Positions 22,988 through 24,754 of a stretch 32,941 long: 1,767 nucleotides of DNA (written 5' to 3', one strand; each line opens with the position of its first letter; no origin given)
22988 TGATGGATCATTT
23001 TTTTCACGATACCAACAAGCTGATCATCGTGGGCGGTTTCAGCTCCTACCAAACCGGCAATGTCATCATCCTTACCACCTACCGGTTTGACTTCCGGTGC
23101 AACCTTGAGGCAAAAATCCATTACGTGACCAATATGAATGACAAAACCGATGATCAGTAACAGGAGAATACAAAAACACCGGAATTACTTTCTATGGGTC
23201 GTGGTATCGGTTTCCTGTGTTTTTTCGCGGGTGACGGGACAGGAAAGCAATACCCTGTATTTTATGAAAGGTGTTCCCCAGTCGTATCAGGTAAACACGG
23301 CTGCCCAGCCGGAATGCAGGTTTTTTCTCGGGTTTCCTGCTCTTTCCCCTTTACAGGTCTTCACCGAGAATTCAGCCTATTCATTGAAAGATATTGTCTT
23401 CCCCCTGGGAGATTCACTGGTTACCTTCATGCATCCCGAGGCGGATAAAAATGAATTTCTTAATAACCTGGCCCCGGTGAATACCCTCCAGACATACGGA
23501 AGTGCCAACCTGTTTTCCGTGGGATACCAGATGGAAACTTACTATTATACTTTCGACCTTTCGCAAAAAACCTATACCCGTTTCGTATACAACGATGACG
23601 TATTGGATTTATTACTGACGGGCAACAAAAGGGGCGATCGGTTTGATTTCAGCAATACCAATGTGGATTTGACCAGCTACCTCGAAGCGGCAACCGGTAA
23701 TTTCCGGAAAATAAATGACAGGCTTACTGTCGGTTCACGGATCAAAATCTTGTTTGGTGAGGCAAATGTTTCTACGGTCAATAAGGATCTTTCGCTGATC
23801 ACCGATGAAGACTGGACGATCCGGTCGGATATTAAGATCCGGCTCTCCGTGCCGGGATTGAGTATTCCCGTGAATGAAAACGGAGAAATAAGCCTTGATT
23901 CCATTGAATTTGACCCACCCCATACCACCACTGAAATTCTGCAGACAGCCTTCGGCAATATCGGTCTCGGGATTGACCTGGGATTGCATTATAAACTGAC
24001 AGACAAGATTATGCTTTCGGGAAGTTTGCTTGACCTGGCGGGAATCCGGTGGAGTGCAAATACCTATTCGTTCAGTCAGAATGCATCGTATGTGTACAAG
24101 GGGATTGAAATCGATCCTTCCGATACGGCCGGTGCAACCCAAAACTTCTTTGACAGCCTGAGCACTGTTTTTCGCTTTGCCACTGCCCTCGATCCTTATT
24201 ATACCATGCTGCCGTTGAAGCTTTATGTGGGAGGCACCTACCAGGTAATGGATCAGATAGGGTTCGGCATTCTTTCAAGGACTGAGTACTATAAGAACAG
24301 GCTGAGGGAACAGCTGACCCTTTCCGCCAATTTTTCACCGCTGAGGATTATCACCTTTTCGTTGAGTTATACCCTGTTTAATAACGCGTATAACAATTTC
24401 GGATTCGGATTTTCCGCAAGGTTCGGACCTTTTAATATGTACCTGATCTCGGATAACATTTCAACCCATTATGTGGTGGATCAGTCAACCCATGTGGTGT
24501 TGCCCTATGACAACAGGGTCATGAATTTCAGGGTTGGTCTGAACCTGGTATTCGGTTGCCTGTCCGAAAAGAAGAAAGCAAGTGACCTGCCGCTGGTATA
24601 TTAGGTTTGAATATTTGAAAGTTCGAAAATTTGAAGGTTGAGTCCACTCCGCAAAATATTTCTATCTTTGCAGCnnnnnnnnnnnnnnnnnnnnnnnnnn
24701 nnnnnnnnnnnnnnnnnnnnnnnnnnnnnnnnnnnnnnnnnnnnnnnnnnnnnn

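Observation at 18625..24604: Tightly coupled three-gene envelope operon of unknown function, 3 kb from the T9SS core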

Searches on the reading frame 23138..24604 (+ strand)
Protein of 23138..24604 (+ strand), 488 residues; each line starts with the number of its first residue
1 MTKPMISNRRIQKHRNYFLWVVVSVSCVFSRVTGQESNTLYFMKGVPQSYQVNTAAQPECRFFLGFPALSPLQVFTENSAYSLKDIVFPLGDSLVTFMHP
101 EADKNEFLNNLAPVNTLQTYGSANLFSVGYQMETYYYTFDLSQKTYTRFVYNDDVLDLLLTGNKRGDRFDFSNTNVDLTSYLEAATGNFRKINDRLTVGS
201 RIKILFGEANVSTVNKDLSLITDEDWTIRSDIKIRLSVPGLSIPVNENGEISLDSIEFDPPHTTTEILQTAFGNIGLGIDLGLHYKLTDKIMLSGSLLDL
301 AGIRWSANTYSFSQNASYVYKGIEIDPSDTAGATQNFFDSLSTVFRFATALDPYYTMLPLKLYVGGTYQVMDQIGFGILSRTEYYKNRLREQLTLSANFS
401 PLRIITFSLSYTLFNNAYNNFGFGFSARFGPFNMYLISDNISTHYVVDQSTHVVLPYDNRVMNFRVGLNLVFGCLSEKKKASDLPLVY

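Call 5: search_protein_families(library=pfam, proteins=[window:23138-24604:+], max_evalue=1)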
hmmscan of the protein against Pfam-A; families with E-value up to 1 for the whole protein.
window:23138-24604:+ (488 aa): 1 family
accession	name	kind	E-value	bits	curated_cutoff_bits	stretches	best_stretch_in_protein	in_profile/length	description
PF18990.6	DUF5723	-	4.5e-90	303.5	26.8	1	55-439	2-376/376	Family of unknown function (DUF5723)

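Call 6: search_protein_families(library=ncbifam, proteins=[window:23138-24604:+], max_evalue=1)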
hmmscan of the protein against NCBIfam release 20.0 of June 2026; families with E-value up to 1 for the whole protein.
window:23138-24604:+ (488 aa): 0 families

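Call 11: search_solved_structures(query=window:23138-24604:+, max_evalue=1)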
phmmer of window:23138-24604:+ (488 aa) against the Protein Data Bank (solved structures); distinct sequences matched with E-value up to 1: 0.

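Call 18: find_homologous_proteins(query=window:23138-24604:+)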
Query window:23138-24604:+ (488 aa): 100 proteins with E <= 0.001 among 8000 candidates.
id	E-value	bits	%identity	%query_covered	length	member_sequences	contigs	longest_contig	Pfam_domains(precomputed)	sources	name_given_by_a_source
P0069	0.0e+0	1085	100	99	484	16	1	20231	PF18990.7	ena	-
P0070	1.3e-290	982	90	99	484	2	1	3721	PF18990.7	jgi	jgi:hypothetical protein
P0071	1.2e-284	962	88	99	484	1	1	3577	PF18990.7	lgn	-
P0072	3.0e-252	856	78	99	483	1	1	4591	PF18990.7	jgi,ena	jgi:hypothetical protein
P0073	3.1e-238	809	75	96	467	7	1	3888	PF18990.7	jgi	jgi:hypothetical protein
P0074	8.0e-227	772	86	82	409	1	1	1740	PF18990.7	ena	-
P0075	1.2e-223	761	68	98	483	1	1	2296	PF18990.7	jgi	jgi:hypothetical protein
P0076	5.9e-220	749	68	98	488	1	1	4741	PF18990.7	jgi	jgi:hypothetical protein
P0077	6.0e-220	749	69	96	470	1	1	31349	PF18990.7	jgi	jgi:hypothetical protein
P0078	3.0e-219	747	68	98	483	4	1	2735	PF18990.7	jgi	-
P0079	3.1e-215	734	68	98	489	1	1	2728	PF18990.7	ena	-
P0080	3.2e-215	734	65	99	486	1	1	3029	PF18990.7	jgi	-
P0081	2.9e-214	730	66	98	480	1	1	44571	PF18990.7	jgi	jgi:hypothetical protein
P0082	4.5e-206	703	63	99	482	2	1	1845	PF18990.7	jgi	jgi:hypothetical protein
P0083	6.5e-205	700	67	92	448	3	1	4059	PF18990.7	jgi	jgi:hypothetical protein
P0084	1.4e-201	689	62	98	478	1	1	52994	PF18990.7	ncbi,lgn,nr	ncbi:MAG: hypothetical protein JW973_03450 [Bacteroidales bacterium]|nr:hypothetical protein [Bacter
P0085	1.4e-201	689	62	99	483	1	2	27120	PF18990.7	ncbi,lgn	-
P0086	2.1e-199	681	61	98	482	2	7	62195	PF18990.7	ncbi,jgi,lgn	-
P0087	1.7e-197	675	62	98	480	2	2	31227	PF18990.7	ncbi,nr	ncbi:MAG: hypothetical protein JXR41_13995 [Bacteroidales bacterium]|nr:hypothetical protein [Bacter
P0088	3.0e-191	655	81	73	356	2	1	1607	PF18990.7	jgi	jgi:hypothetical protein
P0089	8.4e-190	650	63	94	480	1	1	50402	PF18990.7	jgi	jgi:hypothetical protein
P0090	5.5e-165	568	51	96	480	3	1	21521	PF18990.7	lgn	-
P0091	6.0e-133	462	46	96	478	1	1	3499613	PF18990.7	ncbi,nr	ncbi:MAG: hypothetical protein JSV22_14585 [Bacteroidales bacterium]|nr:MAG: hypothetical protein JS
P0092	9.3e-133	462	45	100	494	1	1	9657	PF18990.7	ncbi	-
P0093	2.9e-131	457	43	99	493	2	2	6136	PF18990.7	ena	-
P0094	1.9e-130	454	44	99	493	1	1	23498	PF18990.7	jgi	jgi:hypothetical protein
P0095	1.0e-129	452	45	100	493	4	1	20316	PF18990.7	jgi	jgi:hypothetical protein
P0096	4.6e-122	426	41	98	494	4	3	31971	PF18990.7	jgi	jgi:hypothetical protein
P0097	1.7e-121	425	45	93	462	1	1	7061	PF18990.7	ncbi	-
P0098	5.4e-118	413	42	100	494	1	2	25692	PF18990.7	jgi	jgi:hypothetical protein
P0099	2.3e-116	408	42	93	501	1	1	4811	PF18990.7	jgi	jgi:hypothetical protein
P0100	3.6e-116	407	64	55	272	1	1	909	PF18990.7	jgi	jgi:hypothetical protein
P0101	2.2e-115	404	44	91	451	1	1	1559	PF18990.7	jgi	jgi:hypothetical protein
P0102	9.8e-115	402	43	93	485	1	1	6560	PF18990.7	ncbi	-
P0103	5.4e-99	350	38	96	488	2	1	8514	PF18990.7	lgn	-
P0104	3.8e-91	324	39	93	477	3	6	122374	PF18990.7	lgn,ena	-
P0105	7.3e-91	324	38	93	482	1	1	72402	PF18990.7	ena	-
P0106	1.6e-88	316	36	97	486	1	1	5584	PF18990.7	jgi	jgi:hypothetical protein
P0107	1.1e-87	313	37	98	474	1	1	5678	PF18990.7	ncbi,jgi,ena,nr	ncbi:MAG TPA: DUF5723 family protein [Bacteroidales bacterium]|nr:DUF5723 family protein [Bacteroida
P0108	2.0e-87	312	37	93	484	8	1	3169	PF18990.7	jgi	-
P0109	2.7e-87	312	37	93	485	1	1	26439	PF18990.7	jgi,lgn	jgi:hypothetical protein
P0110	2.6e-85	305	36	96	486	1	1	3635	PF18990.7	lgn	-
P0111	3.8e-83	298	36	97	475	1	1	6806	PF18990.7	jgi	jgi:hypothetical protein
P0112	1.5e-82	296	37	93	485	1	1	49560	PF18990.7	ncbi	ncbi:MAG: DUF5723 family protein [Bacteroidales bacterium]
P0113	2.3e-79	286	35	96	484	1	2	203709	PF18990.7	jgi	-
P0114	1.2e-78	283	36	94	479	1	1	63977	PF18990.7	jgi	-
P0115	5.5e-77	278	36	93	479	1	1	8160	PF18990.7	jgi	-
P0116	5.5e-77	278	36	95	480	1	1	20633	PF18990.7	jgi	-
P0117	1.1e-76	277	37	93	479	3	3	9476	PF18990.7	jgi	-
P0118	1.7e-76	276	36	93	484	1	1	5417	PF18990.7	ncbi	-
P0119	2.1e-76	276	36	96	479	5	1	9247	PF18990.7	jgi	jgi:hypothetical protein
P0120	6.6e-75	271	35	94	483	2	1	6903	PF18990.7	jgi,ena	-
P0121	9.7e-75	270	34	96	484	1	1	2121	PF18990.7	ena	-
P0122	1.1e-74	270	34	96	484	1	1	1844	PF18990.7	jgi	-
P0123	1.1e-73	267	36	95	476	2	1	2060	PF18990.7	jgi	-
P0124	2.7e-73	266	34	97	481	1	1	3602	PF18990.7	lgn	-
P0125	9.7e-73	264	36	93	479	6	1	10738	PF18990.7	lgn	-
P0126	6.7e-70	254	33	93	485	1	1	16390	PF18990.7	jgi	jgi:hypothetical protein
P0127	4.3e-69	252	34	93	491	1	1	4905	PF18990.7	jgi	jgi:hypothetical protein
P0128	2.2e-63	233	32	92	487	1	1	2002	PF18990.7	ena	-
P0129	3.6e-62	229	33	95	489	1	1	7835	PF18990.7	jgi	-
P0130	2.0e-58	217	31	95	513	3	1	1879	PF18990.7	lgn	-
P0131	3.3e-58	216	30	93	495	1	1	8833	PF18990.7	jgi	jgi:hypothetical protein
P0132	7.2e-56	208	37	66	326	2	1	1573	PF18990.7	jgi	-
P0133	7.0e-55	205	33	94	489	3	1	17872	PF18990.7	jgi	jgi:hypothetical protein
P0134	1.2e-53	201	32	95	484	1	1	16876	PF18990.7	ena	-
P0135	7.1e-53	198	34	78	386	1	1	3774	PF18990.7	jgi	-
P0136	1.6e-51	194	31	95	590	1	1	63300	PF18990.7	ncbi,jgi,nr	ncbi:MAG: DUF5723 family protein [Bacteroidales bacterium]|jgi:hypothetical protein|nr:DUF5723 famil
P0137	3.9e-50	189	30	95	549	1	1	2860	PF18990.7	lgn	-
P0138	5.9e-50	189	28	95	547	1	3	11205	PF18990.7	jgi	jgi:hypothetical protein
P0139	6.0e-50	189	30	92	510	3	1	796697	PF18990.7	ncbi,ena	-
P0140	8.7e-50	188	32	92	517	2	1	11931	PF18990.7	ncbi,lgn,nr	ncbi:MAG TPA: DUF5723 family protein [Cyclobacteriaceae bacterium]|nr:DUF5723 family protein [Cyclob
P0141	6.8e-49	185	30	95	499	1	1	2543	PF18990.7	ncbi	-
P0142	2.4e-47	180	29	90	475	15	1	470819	PF18990.7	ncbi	-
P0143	2.0e-46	177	30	94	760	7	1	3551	PF00691.26,PF02412.24,PF18990.7,PF05359.17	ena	-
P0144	2.7e-45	173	29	99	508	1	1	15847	PF18990.7,PF13729.13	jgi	jgi:hypothetical protein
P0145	7.5e-45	172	28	95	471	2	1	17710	PF18990.7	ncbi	-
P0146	5.2e-43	166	27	94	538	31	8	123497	PF18990.7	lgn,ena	-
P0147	7.2e-43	165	25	93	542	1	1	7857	PF18990.7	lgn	-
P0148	4.7e-42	163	29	90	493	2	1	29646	PF18990.7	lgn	-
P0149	3.7e-41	160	30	95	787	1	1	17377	PF00691.26,PF02412.24,PF18990.7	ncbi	-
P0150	2.6e-36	144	28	92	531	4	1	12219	PF18990.7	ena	-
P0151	2.7e-36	144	28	92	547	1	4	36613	PF18990.7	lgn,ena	-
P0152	4.0e-35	140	28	93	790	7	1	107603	PF00691.26,PF02412.24,PF18990.7,PF05359.17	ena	-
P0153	2.8e-31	127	29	95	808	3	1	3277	PF00691.26,PF02412.24,PF18990.7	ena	-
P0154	1.8e-26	111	28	95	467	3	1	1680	PF18990.7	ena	-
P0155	1.8e-25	108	25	95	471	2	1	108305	PF18990.7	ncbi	-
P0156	1.5e-23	102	28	92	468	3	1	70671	PF18990.7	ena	-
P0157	1.5e-20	92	26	90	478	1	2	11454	PF18990.7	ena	-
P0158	1.1e-19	89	25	87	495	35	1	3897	PF18990.7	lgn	-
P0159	3.0e-18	84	24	91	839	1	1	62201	PF00691.26,PF02412.24,PF18990.7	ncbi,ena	-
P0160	5.6e-18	83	25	93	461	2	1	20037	PF18990.7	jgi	jgi:hypothetical protein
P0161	5.8e-18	83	27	90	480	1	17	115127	PF18990.7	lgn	-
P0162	3.4e-15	74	24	94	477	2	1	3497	PF18990.7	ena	-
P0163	5.0e-15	74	25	93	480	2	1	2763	PF18990.7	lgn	-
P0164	8.8e-15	73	24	94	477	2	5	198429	PF18990.7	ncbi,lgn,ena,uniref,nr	ncbi:DUF5723 family protein [Maribacter polysiphoniae]|uniref:DUF5723 family protein n=1 Tax=Maribac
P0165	2.7e-14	71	23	90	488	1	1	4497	PF18990.7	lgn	-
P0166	9.3e-12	63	23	92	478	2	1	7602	PF18990.7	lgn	-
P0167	9.5e-9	53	23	93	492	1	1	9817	PF18990.7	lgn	-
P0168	1.4e-8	52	25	85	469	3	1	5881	PF18990.7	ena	-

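Call 19: find_encoding_contigs(protein=P0164, flank=8000, max_places=2)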
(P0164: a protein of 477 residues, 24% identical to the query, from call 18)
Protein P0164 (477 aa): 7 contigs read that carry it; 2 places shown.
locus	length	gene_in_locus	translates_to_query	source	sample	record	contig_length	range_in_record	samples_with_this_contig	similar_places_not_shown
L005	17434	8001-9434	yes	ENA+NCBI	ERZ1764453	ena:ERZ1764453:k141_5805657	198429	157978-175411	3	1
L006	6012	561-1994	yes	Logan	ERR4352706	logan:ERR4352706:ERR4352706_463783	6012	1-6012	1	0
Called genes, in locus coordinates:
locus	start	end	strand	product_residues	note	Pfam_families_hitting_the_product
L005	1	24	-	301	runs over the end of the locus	PF11751:PorP_SprF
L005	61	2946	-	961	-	PF04234:CopC (faint), PF19081:Ig_7 (weak), PF13585:CHU_C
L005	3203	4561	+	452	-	PF01225:Mur_ligase, PF08245:Mur_ligase_M, PF02875:Mur_ligase_C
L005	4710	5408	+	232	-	PF20582:UPF0758_N, PF04002:RadC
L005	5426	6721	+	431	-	PF23019:DUF7033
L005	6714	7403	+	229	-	PF00702:Hydrolase, PF12710:HAD (weak), PF13419:HAD_2, PF13242:Hydrolase_like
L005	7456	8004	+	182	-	-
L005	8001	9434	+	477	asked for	PF18990:DUF5723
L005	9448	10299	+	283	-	-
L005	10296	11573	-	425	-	PF05496:RuvB_N, PF00158:Sigma54_activat (weak), PF14532:Sigma54_activ_2 (weak), PF20720:nSTAND3 (weak), PF00004:AAA, PF07728:AAA_5 (weak), PF16193:AAA_assoc_2, PF12002:MgsA_C, +1 more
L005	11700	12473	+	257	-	PF01694:Rhomboid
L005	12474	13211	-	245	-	PF08032:SpoU_sub_bind, PF00588:SpoU_methylase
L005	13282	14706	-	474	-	PF12741:SusD-like, PF12771:SusD-like_2, PF14322:SusD-like_3 (faint), PF12741:SusD-like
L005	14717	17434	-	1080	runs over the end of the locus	PF13620:CarboxypepD_reg, PF13715:CarbopepD_reg_2, PF07715:Plug, PF00593:TonB_dep_Rec_b-barrel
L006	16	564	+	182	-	-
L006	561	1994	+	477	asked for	PF18990:DUF5723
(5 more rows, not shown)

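Call 20: find_encoding_contigs(protein=P0139, flank=8000, max_places=2)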
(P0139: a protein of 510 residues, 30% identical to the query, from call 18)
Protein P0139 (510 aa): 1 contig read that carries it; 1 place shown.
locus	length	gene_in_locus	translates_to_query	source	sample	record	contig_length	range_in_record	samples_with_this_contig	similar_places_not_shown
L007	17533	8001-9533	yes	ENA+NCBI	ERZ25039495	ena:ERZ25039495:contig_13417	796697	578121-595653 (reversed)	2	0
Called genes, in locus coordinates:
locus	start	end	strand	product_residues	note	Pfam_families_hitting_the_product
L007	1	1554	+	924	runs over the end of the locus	PF02739:5_3_exonuc_N, PF01367:5_3_exonuc, PF01612:DNA_pol_A_exo1, PF22619:DNA_polI_exo1 (weak), PF00476:DNA_pol_A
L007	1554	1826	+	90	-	-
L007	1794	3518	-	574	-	PF00595:PDZ (weak), PF13180:PDZ_2 (weak), PF17820:PDZ_6, PF03572:Peptidase_S41, PF28547:CHD_PDZ-protease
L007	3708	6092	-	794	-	PF00912:Transgly, PF00905:Transpeptidase, PF06832:BiPBP_C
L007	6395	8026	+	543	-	-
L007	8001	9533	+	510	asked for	PF18990:DUF5723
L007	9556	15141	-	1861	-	PF11974:bMG3, PF01835:MG2, PF17972:bMG5, PF17962:bMG6, PF07703:A2M_BRD, PF00207:A2M, PF17973:bMG10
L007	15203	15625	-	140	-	PF00825:Ribonuclease_P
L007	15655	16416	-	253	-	PF02602:HEM4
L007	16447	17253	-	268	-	PF14093:DUF4271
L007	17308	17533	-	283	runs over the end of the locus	PF01791:DeoC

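Call 21: find_encoding_contigs(protein=P0142, flank=8000, max_places=2)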
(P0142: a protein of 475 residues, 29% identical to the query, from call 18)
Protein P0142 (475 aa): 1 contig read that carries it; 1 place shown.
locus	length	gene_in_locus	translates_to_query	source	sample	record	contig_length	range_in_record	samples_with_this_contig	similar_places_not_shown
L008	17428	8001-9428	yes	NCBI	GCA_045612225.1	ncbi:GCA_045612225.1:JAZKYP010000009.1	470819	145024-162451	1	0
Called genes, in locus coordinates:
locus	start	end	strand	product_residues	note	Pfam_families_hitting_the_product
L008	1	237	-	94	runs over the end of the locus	-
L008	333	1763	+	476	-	-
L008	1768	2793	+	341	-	PF19580:Exo_endo_phos_3, PF03372:Exo_endo_phos (faint)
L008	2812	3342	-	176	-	PF03602:Cons_hypoth95, PF13847:Methyltransf_31, PF09445:Methyltransf_15 (faint), PF13649:Methyltransf_25 (weak)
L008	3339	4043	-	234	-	PF12864:DUF3822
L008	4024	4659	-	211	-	-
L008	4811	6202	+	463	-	PF05970:PIF1, PF13245:AAA_19, PF13604:AAA_30, PF13538:UvrD_C_2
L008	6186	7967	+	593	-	-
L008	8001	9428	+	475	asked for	PF18990:DUF5723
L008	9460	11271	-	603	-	PF00501:AMP-binding, PF23562:AMP-binding_C_3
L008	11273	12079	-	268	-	PF14622:Ribonucleas_3_3, PF22935:RM44_endonuclase (weak), PF00636:Ribonuclease_3, PF00035:dsrm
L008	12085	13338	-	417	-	PF00109:ketoacyl-synt, PF00108:Thiolase_N (faint), PF02801:Ketoacyl-synt_C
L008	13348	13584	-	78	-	PF00550:PP-binding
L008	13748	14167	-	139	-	PF03724:META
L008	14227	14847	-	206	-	PF04263:TPK_catalytic, PF04265:TPK_B1_binding (faint), PF21275:Thi_PPkinase_C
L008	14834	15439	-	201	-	PF04973:NMN_transporter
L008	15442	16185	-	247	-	PF00027:cNMP_binding, PF13545:HTH_Crp_2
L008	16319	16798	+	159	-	PF13404:HTH_AsnC-type, PF13412:HTH_24, PF01037:AsnC_trans_reg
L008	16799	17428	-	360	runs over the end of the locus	PF03308:MeaB, PF02492:cobW (faint)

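Call 33: search_solved_structures(query=A3, max_evalue=10)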
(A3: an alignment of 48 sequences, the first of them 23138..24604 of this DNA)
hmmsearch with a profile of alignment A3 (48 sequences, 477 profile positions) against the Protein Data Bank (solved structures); distinct sequences matched with E-value up to 10: 2.
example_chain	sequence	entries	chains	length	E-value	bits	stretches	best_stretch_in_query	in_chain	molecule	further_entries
3bry_A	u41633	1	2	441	0.26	13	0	359-414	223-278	TbuX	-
6z34_A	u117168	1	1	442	0.47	12.2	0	335-377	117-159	CymD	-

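Call 53: search_protein_families(library=pfam, proteins=[L005:7456-8004:+, L005:9448-10299:+, L007:6395-8026:+, L008:6186-7967:+], max_evalue=0.1)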
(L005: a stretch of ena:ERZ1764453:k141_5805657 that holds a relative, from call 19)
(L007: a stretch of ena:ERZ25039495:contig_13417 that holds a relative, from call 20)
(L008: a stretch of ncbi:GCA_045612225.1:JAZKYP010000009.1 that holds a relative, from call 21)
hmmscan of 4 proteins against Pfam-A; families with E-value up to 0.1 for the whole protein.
L005:7456-8004:+ (182 aa): 2 families
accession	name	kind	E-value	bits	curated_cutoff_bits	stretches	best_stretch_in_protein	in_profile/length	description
PF20622.4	Big_15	-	0.023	15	27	0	82-115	44-78/82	Bacterial Ig domain (Big_16)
PF15862.10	Coilin_N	-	0.096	13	32.9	0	117-165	43-95/139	Coilin N-terminus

L005:9448-10299:+ (283 aa): 1 family
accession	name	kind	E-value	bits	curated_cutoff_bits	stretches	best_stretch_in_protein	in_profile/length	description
PF07894.18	SACK1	-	0.0065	16.5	21.4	1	96-205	40-146/274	Scaffolding anchor of CK1 domain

L007:6395-8026:+ (543 aa): 0 families

L008:6186-7967:+ (593 aa): 0 families

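Call 69: search_protein_families(library=pfam, alignment_id=A3, max_evalue=0.1)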
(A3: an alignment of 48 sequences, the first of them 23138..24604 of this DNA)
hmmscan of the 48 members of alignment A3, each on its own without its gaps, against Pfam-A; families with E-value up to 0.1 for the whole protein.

A. member 1, window:23138-24604:+ (488 aa): 1 family
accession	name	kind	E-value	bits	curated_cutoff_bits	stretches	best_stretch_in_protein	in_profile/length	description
PF18990.6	DUF5723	-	4.5e-90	303.5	26.8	1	55-439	2-376/376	Family of unknown function (DUF5723)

B. families by the number of members that match (of 48 scanned): 12 families
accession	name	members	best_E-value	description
PF18990.6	DUF5723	48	8.5e-116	Family of unknown function (DUF5723)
PF13729.12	TraF_2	2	4.4e-06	F plasmid transfer operon, TraF, protein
PF13609.12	Porin_4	2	0.00011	Gram-negative porin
PF03349.22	Toluene_X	1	0.0014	Outer membrane protein transport protein (OMPP1/FadL/TodX)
PF14905.12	OMP_b-brl_3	1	0.0079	Outer membrane protein beta-barrel family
PF20841.2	NtrZ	1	0.03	NtrZ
PF09203.16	MspA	1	0.043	MspA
PF00109.32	ketoacyl-synt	1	0.045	Beta-ketoacyl synthase, N-terminal domain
PF10049.14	DUF2283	1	0.067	Protein of unknown function (DUF2283)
PF21195.4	EGF_C8A_B_C6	1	0.081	Complement components C8A/B/C6, EGF-like domain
PF18271.8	GH131_N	1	0.089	Glycoside hydrolase 131 catalytic N-terminal domain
PF14587.12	Glyco_hydr_30_2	1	0.09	O-Glycosyl hydrolase family 30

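Call 94: find_encoding_contigs(protein=P0146, flank=8000, max_places=2)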
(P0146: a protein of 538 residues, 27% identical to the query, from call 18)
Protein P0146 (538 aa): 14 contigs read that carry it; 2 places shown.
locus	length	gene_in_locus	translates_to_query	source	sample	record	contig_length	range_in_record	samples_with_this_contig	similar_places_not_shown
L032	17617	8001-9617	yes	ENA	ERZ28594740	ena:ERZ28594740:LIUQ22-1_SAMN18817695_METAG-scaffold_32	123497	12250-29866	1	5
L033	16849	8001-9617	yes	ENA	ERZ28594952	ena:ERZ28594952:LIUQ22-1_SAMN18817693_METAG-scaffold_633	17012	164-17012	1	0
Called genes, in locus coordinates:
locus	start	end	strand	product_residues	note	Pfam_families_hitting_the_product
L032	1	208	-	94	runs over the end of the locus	-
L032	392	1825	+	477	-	-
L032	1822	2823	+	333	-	PF03372:Exo_endo_phos, PF19580:Exo_endo_phos_3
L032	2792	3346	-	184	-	PF03602:Cons_hypoth95, PF13847:Methyltransf_31, PF13649:Methyltransf_25 (weak)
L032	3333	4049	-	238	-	PF12864:DUF3822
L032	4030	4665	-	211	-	-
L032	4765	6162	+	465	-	PF05970:PIF1, PF13604:AAA_30, PF13245:AAA_19, PF13538:UvrD_C_2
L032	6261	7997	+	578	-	-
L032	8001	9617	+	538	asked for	PF18990:DUF5723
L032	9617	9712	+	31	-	-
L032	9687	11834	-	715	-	PF01138:RNase_PH, PF03725:RNase_PH_C, PF03726:PNPase, PF01138:RNase_PH, PF00013:KH_1, PF00575:S1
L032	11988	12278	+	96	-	-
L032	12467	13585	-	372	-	PF03739:LptF_LptG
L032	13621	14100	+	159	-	PF01475:FUR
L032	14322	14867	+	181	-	PF21349:RUBY_RBDX, PF00210:Ferritin (faint), PF02915:Rubrerythrin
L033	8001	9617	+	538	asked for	PF18990:DUF5723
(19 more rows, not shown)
